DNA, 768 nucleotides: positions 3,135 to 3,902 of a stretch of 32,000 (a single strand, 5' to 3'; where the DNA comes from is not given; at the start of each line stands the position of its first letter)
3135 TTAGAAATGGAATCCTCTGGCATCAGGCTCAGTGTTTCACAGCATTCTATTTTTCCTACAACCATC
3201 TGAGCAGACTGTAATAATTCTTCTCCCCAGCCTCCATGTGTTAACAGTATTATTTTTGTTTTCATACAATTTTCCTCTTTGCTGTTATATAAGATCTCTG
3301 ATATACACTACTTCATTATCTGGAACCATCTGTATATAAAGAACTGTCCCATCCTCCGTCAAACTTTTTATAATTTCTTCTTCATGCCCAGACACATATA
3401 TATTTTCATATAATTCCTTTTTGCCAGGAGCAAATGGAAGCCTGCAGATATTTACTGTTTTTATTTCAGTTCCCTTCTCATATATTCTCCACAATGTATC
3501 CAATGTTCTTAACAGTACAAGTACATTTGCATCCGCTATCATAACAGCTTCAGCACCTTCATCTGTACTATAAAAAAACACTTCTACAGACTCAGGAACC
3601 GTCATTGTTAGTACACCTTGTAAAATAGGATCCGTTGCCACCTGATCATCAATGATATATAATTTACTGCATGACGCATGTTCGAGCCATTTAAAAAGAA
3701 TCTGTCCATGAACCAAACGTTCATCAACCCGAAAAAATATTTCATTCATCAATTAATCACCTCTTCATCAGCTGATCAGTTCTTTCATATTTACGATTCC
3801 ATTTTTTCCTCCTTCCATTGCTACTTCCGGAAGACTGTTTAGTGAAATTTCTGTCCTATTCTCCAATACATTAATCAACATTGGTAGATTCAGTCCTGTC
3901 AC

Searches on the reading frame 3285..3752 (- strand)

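Call 7: search_protein_families(library=pfam, proteins=[window:3285-3752:-])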
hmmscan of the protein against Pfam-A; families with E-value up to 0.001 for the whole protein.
window:3285-3752:- (155 aa): 1 family
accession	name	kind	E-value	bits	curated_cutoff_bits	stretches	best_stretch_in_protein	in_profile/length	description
PF03830.20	PTSIIB_sorb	-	2.3e-37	129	27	1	6-146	3-146/148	PTS system sorbose subfamily IIB component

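Call 8: search_protein_families(library=ncbifam, proteins=[window:3285-3752:-])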
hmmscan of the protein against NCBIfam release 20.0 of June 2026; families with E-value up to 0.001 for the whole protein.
window:3285-3752:- (155 aa): 4 families
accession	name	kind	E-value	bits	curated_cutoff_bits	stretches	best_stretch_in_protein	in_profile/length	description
NF007288.1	PRK09756.1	equivalog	5.4e-25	88.1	180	1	5-148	4-150/153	PTS galactosamine transporter subunit IIB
TIGR00854.1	pts-sorbose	subfamily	1.2e-24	87.1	163.6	1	6-147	4-147/150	mannose/fructose/sorbose PTS transporter subunit IIB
NF008508.1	PRK11425.1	equivalog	9.4e-20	71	180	1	1-150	1-152/157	PTS N-acetylgalactosamine transporter subunit IIB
NF011670.1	PRK15088.1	equivalog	5.1e-18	65.1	400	1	6-155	167-319/323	PTS mannose transporter subunit IIAB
